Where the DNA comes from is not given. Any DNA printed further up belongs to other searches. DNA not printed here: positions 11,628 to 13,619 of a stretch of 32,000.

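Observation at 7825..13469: Translationally coupled three-gene operon (C5-methyltransferase, dual-GHKL histidine-kinase-like ATPase, receiver-domain protein): candidate undescribed phosphorelay-gated, methylation-linked defence system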

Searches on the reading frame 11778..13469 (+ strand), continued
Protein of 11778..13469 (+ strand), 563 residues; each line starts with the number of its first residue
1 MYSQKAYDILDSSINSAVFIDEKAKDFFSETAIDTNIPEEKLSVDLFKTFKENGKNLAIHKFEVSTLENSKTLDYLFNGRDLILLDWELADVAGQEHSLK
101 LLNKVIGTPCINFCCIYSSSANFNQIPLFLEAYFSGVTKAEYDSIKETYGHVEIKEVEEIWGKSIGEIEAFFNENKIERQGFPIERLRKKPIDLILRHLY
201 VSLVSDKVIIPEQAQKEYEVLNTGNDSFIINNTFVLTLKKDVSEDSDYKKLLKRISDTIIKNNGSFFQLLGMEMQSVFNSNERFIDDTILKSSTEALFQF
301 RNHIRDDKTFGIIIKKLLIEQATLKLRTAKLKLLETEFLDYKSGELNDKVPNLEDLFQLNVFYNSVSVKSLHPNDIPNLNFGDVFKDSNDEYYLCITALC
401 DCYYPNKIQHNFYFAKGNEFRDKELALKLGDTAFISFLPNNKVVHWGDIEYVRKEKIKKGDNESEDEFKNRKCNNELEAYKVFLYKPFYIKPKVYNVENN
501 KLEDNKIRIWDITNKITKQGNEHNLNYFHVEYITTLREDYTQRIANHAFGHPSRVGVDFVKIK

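Call 52: find_homologous_proteins(query=A2, max_evalue=1e-10)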
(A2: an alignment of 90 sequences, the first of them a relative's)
Query A2 (90 sequences) (548 aa, profile of the alignment): 367 proteins with E <= 1e-10 among 8000 candidates; the best 120 are listed.
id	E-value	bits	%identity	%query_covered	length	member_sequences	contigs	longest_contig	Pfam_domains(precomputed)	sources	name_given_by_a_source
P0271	8.6e-172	591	26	99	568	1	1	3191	PF19192.7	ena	-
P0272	4.8e-157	542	28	99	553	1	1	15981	PF19192.7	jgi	-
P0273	9.2e-153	528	30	99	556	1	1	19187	PF19192.7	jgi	-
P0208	2.4e-150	520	24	99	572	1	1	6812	PF19192.7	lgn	-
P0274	1.5e-149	518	28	98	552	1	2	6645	PF19192.7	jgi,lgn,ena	-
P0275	1.2e-146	508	27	99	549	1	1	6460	PF19192.7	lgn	-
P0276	5.9e-140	486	37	99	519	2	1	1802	PF19192.7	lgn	-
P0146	2.0e-139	484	39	99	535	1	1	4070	PF19192.7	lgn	-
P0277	9.4e-138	479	38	99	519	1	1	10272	PF19192.7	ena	-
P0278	2.0e-137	478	35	100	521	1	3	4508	PF19192.7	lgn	-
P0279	1.5e-136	475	37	99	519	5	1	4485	PF19192.7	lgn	-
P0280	6.6e-136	473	37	99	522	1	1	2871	PF19192.7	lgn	-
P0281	1.5e-135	472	42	100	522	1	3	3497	PF19192.7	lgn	-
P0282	2.1e-135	471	38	99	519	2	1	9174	PF19192.7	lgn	-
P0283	9.8e-135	469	36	99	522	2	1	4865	PF19192.7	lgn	-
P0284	1.6e-134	468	42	99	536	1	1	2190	PF19192.7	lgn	-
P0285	2.4e-134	468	42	99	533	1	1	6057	PF19192.7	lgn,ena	-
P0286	3.3e-134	467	42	99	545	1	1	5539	PF19192.7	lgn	-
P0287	4.7e-134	467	42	99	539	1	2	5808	PF19192.7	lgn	-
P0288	6.7e-134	466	37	99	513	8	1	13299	PF19192.7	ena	-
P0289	1.5e-133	465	41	99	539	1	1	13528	PF19192.7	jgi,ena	-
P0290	1.9e-133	465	41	99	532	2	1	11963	PF19192.7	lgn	-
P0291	2.5e-133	464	37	99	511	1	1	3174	PF19192.7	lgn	-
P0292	4.3e-133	463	34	99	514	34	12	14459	PF19192.7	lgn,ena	-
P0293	1.5e-132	462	42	99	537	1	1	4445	PF19192.7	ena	-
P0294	1.8e-132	461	42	99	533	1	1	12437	PF19192.7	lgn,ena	-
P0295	1.9e-132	461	36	100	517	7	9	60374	PF19192.7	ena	-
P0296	2.3e-132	461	41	99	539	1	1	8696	PF19192.7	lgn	-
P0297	2.5e-132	461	100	100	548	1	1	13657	PF19192.7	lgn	-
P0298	3.9e-132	460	41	100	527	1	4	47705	PF19192.7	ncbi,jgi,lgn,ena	ncbi:MAG TPA: response regulator receiver domain [Paludibacter sp.]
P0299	4.7e-132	460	43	99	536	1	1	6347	PF19192.7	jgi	-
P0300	6.3e-132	460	42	99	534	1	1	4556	PF19192.7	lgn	-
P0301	6.5e-132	460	43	99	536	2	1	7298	PF19192.7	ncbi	-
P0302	1.2e-131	459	34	99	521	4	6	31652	PF19192.7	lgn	-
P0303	1.3e-131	458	40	99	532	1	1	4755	PF19192.7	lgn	-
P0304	1.6e-131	458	41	99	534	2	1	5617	PF19192.7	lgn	-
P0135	1.7e-131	458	100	100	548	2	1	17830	PF19192.7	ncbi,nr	ncbi:MAG: response regulator receiver domain [Paludibacter sp.]|nr:response regulator receiver domai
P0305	1.7e-131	458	40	99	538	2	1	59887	PF19192.7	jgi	jgi:hypothetical protein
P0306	2.2e-131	458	41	99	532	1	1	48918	PF19192.7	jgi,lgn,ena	-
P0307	2.3e-131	458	38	99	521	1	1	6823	PF19192.7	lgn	-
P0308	5.4e-131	457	40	99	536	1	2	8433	PF19192.7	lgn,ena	-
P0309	7.5e-131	456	37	99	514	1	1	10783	PF19192.7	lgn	-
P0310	1.1e-130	455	41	99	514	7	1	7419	PF19192.7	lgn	-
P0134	2.0e-130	455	43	99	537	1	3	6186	PF19192.7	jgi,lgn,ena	-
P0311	2.5e-130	454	35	99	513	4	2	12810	PF19192.7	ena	-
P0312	4.3e-130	454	44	99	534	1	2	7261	PF19192.7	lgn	-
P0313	4.6e-130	453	41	99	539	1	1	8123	PF19192.7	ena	-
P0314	5.9e-130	453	47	100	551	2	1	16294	PF19192.7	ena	-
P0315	5.9e-130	453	42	99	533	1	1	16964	PF19192.7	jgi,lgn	jgi:hypothetical protein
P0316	7.0e-130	453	42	99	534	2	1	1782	PF19192.7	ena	-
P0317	1.5e-129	452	40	99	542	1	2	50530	PF19192.7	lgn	-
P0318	1.9e-129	451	40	99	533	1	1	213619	PF19192.7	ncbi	-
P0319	2.2e-129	451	64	100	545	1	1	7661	PF19192.7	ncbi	-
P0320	2.4e-129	451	41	99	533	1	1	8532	PF19192.7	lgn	-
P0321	3.2e-129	451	41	99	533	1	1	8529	PF19192.7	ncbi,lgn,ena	-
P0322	5.4e-129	450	43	99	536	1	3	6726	PF19192.7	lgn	-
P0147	8.7e-129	449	39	99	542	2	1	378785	PF19192.7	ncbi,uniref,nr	ncbi:response regulator receiver domain [Maribacter antarcticus]|uniref:response regulator receiver 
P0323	8.8e-129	449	41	99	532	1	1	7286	PF19192.7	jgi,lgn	jgi:hypothetical protein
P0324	9.9e-129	449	39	98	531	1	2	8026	PF19192.7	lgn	-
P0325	1.0e-128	449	40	99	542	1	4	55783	PF19192.7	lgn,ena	-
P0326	1.5e-128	448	41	99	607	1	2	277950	PF19192.7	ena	-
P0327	1.7e-128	448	42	100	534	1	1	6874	PF19192.7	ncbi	-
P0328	1.8e-128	448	39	99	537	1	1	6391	PF19192.7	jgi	jgi:hypothetical protein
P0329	2.4e-128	448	41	99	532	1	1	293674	PF19192.7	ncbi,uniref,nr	ncbi:response regulator receiver domain [Winogradskyella endarachnes]|uniref:Response receiver domai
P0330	2.5e-128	448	38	99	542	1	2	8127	PF19192.7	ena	-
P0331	2.9e-128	447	39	99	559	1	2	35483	PF19192.7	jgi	jgi:hypothetical protein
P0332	4.1e-128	447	40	99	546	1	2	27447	PF19192.7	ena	-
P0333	4.3e-128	447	39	99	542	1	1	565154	PF19192.7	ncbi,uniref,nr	ncbi:response regulator receiver domain [Cellulophaga baltica]|uniref:response regulator receiver do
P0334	7.7e-128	446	38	99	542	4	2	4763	PF19192.7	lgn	-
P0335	7.7e-128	446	39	99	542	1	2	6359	PF19192.7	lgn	-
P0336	7.9e-128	446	40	99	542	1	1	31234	PF19192.7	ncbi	-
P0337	8.3e-128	446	39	99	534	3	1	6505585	PF19192.7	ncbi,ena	-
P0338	1.2e-127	445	39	99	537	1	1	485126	PF19192.7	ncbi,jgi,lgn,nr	ncbi:MAG: hypothetical protein LBI15_03125 [Dysgonamonadaceae bacterium]|jgi:hypothetical protein|nr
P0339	1.5e-127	445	41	100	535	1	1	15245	PF19192.7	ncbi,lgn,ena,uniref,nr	ncbi:response regulator receiver domain [Sulfurimonas sp.]|uniref:response regulator receiver domain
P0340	2.0e-127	445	42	100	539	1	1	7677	PF19192.7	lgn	-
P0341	2.1e-127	445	35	99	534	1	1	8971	PF19192.7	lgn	-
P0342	2.2e-127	445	40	99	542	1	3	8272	PF19192.7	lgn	-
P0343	2.3e-127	444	38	99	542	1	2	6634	PF19192.7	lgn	-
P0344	3.8e-127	444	39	99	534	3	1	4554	PF19192.7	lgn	-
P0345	4.1e-127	444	42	99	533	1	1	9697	PF19192.7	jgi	-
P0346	4.4e-127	444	41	99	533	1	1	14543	PF19192.7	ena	-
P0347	4.8e-127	443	39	99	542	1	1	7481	PF19192.7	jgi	jgi:hypothetical protein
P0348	6.3e-127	443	42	99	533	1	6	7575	PF19192.7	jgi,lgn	jgi:hypothetical protein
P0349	6.4e-127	443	38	99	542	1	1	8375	PF19192.7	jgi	jgi:hypothetical protein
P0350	8.4e-127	443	43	99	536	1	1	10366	PF19192.7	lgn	-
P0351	9.6e-127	442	38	99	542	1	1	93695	PF19192.7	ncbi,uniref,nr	ncbi:response regulator receiver domain [Flavobacterium sp. 7A]|uniref:response regulator receiver d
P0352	1.1e-126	442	42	99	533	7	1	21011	PF19192.7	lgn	-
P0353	1.2e-126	442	47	100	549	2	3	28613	PF19192.7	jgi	jgi:hypothetical protein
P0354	1.2e-126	442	37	100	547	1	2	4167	PF19192.7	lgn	-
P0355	1.4e-126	442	40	99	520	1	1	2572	PF19192.7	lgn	-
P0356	1.5e-126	442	37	99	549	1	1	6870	PF19192.7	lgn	-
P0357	2.0e-126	441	37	98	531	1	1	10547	PF19192.7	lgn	-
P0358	2.3e-126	441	40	99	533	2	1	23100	PF19192.7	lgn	-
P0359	2.4e-126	441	36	99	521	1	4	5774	PF19192.7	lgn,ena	-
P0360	3.1e-126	441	40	99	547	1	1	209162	PF19192.7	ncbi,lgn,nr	ncbi:MAG: hypothetical protein GQ564_03230 [Bacteroidales bacterium]|nr:hypothetical protein [Bacter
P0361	3.4e-126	441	39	99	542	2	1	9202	PF19192.7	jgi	jgi:hypothetical protein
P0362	5.5e-126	440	34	99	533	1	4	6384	PF19192.7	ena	-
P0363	6.6e-126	440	41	99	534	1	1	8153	PF19192.7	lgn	-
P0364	6.6e-126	440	41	99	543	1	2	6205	PF19192.7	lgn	-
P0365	8.0e-126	439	40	99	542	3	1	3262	PF19192.7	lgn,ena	-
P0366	9.8e-126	439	41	98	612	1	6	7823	PF19192.7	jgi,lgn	jgi:hypothetical protein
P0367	1.1e-125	439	39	99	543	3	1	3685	PF19192.7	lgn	-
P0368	1.6e-125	438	40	99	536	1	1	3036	PF19192.7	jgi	jgi:hypothetical protein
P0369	1.8e-125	438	39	99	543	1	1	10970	PF19192.7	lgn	-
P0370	1.8e-125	438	41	99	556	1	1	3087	PF19192.7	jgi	-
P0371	2.2e-125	438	38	99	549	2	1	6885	PF19192.7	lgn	-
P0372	2.2e-125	438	40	99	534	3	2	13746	PF19192.7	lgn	-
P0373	3.2e-125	437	40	99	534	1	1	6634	PF19192.7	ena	-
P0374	3.2e-125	437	37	99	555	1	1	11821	PF19192.7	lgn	-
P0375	3.6e-125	437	40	98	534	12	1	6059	PF19192.7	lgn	-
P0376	4.0e-125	437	39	99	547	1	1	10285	PF19192.7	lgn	-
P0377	5.1e-125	437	36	98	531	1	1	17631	PF19192.7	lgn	-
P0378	1.4e-124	435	39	99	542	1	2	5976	PF19192.7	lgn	-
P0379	2.6e-124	434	43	99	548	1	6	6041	PF19192.7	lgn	-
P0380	2.7e-124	434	63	100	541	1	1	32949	PF19192.7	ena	-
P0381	2.8e-124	434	41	100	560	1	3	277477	PF19192.7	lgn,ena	-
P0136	3.0e-124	434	42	99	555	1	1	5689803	PF19192.7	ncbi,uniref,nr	ncbi:response regulator receiver domain [Muricauda sp. SCSIO 64092]|uniref:response regulator receiv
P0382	3.7e-124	434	37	99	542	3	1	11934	PF19192.7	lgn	-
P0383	4.5e-124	434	38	99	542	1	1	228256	PF19192.7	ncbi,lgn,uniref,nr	ncbi:hypothetical protein IUY40_11360 [Flavobacterium sp. ALJ2]|uniref:response regulator receiver d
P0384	5.1e-124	433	40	99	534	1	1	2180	PF19192.7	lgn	-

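Call 53: find_encoding_contigs(protein=P0273, flank=7000, max_places=1)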
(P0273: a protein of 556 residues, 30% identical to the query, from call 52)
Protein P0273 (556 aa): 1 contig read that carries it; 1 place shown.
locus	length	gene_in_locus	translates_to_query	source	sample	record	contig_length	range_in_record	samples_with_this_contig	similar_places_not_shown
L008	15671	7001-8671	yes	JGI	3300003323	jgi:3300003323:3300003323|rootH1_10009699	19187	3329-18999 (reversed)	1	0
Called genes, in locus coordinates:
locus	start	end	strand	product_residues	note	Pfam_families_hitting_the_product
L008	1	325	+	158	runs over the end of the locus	-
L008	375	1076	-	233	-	-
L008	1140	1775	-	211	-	PF04002:RadC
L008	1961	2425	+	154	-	-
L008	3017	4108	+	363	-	PF00145:DNA_methylase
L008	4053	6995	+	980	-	PF13589:HATPase_c_3, PF19191:HEF_HK, PF02518:HATPase_c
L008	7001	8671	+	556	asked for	PF19192:Response_reg_2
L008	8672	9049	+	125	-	PF11907:DUF3427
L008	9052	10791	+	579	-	-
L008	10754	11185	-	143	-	PF03852:Vsr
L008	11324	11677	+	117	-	PF09966:DUF2200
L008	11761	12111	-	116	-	PF24709:DUF7670 (weak)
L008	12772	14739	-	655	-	PF13589:HATPase_c_3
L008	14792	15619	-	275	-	-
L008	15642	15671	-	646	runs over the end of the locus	PF02463:SMC_N, PF13476:AAA_23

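Call 54: find_encoding_contigs(protein=P0272, flank=7000, max_places=1)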
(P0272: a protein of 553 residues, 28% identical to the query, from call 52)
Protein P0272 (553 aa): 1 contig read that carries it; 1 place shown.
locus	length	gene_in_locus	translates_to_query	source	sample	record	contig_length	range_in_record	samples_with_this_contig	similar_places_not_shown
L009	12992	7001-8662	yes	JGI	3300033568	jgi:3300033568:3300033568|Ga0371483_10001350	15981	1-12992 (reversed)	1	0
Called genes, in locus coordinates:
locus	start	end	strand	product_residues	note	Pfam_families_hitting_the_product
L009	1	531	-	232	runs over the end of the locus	-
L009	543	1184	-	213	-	PF13643:DUF4145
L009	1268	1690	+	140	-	PF03852:Vsr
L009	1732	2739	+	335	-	PF13391:HNH_2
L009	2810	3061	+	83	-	PF01381:HTH_3 (weak)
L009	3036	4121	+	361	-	PF00145:DNA_methylase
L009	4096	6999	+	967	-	PF13589:HATPase_c_3, PF19191:HEF_HK, PF02518:HATPase_c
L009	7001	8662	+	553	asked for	PF19192:Response_reg_2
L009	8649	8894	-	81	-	-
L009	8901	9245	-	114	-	-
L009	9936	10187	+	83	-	-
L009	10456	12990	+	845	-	?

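Call 55: find_encoding_contigs(protein=P0339, flank=7000, max_places=1)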
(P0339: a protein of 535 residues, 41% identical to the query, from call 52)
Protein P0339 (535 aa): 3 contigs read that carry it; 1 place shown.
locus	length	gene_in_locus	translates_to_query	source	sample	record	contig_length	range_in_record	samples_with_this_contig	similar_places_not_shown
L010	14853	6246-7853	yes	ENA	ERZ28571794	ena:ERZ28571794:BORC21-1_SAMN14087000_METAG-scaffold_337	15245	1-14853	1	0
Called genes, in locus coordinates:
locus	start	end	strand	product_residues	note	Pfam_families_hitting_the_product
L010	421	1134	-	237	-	-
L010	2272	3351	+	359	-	PF00145:DNA_methylase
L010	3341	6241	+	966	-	PF13589:HATPase_c_3, PF19191:HEF_HK, PF02518:HATPase_c (weak)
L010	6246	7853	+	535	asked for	PF19192:Response_reg_2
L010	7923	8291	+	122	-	-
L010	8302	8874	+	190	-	-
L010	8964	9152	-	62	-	-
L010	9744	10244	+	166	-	-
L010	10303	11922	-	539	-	PF07690:MFS_1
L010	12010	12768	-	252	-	PF01569:PAP2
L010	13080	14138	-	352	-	PF04055:Radical_SAM, PF13353:Fer4_12 (weak)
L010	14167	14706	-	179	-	-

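Call 56: find_encoding_contigs(protein=P0295, flank=7000, max_places=1)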
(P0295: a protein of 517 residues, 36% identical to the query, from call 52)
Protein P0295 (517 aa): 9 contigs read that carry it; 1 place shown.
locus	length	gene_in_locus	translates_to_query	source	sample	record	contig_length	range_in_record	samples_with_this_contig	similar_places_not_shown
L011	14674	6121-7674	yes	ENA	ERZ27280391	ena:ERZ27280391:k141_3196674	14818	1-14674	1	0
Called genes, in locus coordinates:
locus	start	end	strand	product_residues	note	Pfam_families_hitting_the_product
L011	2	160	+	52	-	?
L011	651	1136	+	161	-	PF04191:PEMT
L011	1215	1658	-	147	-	PF09335:VTT_dom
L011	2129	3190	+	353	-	PF00145:DNA_methylase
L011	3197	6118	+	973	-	PF13589:HATPase_c_3, PF19191:HEF_HK, PF02518:HATPase_c (weak)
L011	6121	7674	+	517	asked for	PF19192:Response_reg_2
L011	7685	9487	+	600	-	PF12102:MrcB_N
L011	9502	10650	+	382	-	PF13784:Fic_N, PF02661:Fic, PF21248:SoFic-like_C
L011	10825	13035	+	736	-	PF09823:DUF2357, PF04411:PDDEXK_7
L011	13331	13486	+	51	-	PF01679:Pmp3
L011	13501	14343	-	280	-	PF02129:Peptidase_S15 (weak), PF00561:Abhydrolase_1, PF12146:Hydrolase_4, PF20408:Abhydrolase_11 (weak), PF12697:Abhydrolase_6, PF00326:Peptidase_S9 (faint)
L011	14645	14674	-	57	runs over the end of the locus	?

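Call 59: find_encoding_contigs(protein=P0337, flank=7000, max_places=1)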
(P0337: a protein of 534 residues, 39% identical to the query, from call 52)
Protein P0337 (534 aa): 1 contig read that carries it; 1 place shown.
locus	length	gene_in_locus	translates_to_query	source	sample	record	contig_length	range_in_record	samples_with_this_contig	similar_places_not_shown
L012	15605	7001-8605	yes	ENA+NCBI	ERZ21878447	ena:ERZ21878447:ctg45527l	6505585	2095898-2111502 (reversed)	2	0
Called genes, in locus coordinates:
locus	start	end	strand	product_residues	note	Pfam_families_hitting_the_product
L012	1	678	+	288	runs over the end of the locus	PF00691:OmpA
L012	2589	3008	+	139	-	PF03852:Vsr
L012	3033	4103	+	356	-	PF00145:DNA_methylase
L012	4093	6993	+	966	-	PF13589:HATPase_c_3, PF19191:HEF_HK, PF02518:HATPase_c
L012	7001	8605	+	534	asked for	PF19192:Response_reg_2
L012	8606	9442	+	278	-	PF13020:NOV_C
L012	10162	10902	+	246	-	-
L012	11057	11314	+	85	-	-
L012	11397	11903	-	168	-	-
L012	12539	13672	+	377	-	PF04055:Radical_SAM, PF13186:SPASM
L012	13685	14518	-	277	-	PF12740:PETase (weak), PF01738:DLH, PF00326:Peptidase_S9 (faint), PF02129:Peptidase_S15 (weak), PF08840:BAAT_C (faint)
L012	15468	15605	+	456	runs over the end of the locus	PF00078:RVT_1, PF08388:GIIM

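Call 60: find_encoding_contigs(protein=P0326, flank=7000, max_places=1)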
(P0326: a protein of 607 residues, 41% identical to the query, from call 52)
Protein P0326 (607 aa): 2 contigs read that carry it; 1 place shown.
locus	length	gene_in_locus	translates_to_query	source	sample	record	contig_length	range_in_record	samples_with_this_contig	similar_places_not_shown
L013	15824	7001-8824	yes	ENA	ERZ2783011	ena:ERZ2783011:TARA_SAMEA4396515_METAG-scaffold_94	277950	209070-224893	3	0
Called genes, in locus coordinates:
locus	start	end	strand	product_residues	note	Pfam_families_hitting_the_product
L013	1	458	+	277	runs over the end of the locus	PF08239:SH3_3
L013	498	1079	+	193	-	-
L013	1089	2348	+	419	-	-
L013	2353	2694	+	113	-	-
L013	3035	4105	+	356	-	PF00145:DNA_methylase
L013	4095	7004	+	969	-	PF13589:HATPase_c_3, PF19191:HEF_HK, PF02518:HATPase_c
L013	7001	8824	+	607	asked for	PF19192:Response_reg_2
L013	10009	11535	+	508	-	PF11997:DUF3492, PF13439:Glyco_transf_4, PF20706:GT4-conflict (weak), PF00534:Glycos_transf_1, PF13692:Glyco_trans_1_4, PF13524:Glyco_trans_1_2 (weak)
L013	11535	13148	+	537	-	-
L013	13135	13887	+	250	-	-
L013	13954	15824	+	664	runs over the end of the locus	-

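Call 72: search_protein_families(library=phrogs, proteins=[window:11778-13469:+], max_evalue=0.01)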
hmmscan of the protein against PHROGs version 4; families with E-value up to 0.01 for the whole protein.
window:11778-13469:+ (563 aa): 1 family
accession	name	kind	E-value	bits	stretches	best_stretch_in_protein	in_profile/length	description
phrog_21726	-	unknown function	0.0041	18.1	0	262-341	9-88/131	-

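Call 75: search_dna_similar(query=window:11778-13466:+, collection=plasmids, mode=protein, max_rows=25)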
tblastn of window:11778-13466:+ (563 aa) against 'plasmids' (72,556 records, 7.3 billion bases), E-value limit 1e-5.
No match.
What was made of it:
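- Tried and rejected: No plasmid copies of gene 3 were found (call 75).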

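Call 95: search_protein_families(library=pfam, alignment_id=A6, max_evalue=1)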
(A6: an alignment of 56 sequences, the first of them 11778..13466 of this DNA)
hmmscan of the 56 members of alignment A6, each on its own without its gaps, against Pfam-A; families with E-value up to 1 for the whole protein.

A. member 1, window:11778-13466:+ (563 aa): 2 families
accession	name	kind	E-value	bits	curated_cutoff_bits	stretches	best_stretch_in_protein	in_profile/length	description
PF19192.6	Response_reg_2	-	1.8e-22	80.8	27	1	13-155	1-171/180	Response receiver domain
PF25743.1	VG27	-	0.034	14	27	1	201-244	54-97/287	Ictalurid herpesvirus 1 ORF27 protein family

B. families by the number of members that match (of 56 scanned): 47 families (the first 25 are shown)
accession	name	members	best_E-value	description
PF19192.6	Response_reg_2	56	1.4e-31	Response receiver domain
PF19071.5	DUF5767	3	0.0036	Family of unknown function (DUF5767)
PF09359.15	VTC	3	0.015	VTC domain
PF08844.15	DUF1815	2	0.023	Domain of unknown function (DUF1815)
PF25743.1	VG27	2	0.034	Ictalurid herpesvirus 1 ORF27 protein family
PF21121.2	Nup49_C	2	0.19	Nucleoporin Nup49 C-terminal helical region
PF13034.12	DUF3895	1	0.00046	Protein of unknown function (DUF3895)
PF24227.1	DUF7443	1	0.0023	Domain of unknown function (DUF7443)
PF25610.1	HR1_TOCA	1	0.0092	TOCA family HR1 domain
PF08812.16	YtxC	1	0.012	YtxC-like family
PF03670.18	UPF0184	1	0.012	Uncharacterised protein family (UPF0184)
PF10398.14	DUF2443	1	0.017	Protein of unknown function (DUF2443)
PF24794.1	Duc1_FFAT_like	1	0.02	Duc1 FFAT-like motif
PF01015.23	Ribosomal_S3Ae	1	0.022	Ribosomal S3Ae family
PF19329.4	KCTD11_21_C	1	0.023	BTB/POZ domain-containing protein KCTD11/21 C-terminus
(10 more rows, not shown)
